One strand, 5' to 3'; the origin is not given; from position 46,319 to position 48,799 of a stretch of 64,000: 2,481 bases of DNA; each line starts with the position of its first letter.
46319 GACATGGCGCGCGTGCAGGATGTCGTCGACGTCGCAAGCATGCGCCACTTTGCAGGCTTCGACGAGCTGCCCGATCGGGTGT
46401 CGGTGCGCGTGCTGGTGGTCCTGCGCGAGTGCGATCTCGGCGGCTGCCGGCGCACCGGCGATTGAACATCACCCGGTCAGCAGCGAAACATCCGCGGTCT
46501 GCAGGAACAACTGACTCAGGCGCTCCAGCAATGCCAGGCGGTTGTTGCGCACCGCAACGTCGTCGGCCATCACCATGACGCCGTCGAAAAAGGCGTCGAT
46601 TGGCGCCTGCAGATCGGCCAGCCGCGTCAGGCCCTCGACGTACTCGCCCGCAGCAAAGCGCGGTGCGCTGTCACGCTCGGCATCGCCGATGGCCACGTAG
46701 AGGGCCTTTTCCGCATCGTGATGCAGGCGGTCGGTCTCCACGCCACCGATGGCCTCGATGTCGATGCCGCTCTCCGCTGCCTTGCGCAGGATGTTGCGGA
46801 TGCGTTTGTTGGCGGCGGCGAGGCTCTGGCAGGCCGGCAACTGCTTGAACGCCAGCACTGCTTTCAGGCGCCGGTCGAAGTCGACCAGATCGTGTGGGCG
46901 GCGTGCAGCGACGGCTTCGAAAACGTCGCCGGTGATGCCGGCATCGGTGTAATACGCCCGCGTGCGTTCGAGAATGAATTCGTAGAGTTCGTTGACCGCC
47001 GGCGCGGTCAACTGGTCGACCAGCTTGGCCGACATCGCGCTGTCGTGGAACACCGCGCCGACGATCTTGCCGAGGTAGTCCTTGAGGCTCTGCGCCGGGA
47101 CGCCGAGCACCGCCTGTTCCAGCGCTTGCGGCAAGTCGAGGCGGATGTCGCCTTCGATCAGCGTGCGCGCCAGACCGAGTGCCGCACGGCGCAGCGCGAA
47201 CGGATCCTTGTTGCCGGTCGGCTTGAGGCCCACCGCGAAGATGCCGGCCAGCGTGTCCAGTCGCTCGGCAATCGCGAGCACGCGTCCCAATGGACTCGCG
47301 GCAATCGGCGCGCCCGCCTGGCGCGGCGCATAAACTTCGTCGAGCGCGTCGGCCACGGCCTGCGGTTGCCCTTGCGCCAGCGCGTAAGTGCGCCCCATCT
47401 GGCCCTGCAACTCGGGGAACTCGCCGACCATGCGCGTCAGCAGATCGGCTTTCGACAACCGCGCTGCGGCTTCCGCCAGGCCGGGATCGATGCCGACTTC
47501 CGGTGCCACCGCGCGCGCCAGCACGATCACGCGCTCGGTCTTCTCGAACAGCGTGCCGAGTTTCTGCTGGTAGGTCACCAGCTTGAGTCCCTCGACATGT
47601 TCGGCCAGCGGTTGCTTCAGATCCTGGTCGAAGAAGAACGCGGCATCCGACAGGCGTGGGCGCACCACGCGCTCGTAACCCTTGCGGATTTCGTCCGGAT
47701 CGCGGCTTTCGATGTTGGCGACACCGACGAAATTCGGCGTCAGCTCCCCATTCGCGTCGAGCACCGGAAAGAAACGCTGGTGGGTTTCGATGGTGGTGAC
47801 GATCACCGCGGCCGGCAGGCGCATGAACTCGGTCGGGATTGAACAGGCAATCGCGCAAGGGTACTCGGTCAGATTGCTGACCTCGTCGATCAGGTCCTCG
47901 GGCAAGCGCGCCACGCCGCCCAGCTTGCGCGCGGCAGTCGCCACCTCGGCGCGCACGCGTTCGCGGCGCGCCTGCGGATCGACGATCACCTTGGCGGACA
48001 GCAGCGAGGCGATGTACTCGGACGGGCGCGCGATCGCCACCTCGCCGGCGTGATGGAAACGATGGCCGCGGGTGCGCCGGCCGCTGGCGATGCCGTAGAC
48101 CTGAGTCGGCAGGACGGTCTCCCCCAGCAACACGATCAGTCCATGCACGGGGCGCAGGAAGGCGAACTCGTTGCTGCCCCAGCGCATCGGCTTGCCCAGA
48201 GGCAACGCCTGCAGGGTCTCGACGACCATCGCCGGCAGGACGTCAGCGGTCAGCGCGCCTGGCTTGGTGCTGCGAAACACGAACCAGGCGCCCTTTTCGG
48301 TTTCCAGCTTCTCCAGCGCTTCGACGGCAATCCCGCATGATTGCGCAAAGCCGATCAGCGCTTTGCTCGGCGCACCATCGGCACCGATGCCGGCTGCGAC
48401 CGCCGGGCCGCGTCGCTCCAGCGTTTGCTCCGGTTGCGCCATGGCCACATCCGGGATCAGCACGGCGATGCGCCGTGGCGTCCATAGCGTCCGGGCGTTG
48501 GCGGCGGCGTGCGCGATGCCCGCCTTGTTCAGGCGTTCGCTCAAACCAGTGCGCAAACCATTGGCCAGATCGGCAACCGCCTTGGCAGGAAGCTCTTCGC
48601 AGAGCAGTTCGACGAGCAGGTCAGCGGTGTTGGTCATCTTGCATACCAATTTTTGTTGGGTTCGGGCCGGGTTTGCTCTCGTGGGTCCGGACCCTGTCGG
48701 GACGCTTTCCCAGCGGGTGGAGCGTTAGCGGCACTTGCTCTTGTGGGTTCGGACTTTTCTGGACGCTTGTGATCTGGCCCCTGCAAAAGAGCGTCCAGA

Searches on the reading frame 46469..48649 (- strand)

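Call 74: search_protein_families(library=ncbifam, proteins=[window:46469-48649:-], max_evalue=0.00001)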
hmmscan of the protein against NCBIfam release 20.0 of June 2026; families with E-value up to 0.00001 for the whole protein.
window:46469-48649:- (726 aa): 2 families
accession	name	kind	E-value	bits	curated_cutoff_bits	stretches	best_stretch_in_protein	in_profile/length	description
TIGR00211.2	glyS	equivalog_domain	2.2e-230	766.8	300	1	10-724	1-684/684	glycine--tRNA ligase subunit beta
NF011499.0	PRK14908.1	equivalog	4.5e-152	508.6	1244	1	3-723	306-995/998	glycine--tRNA ligase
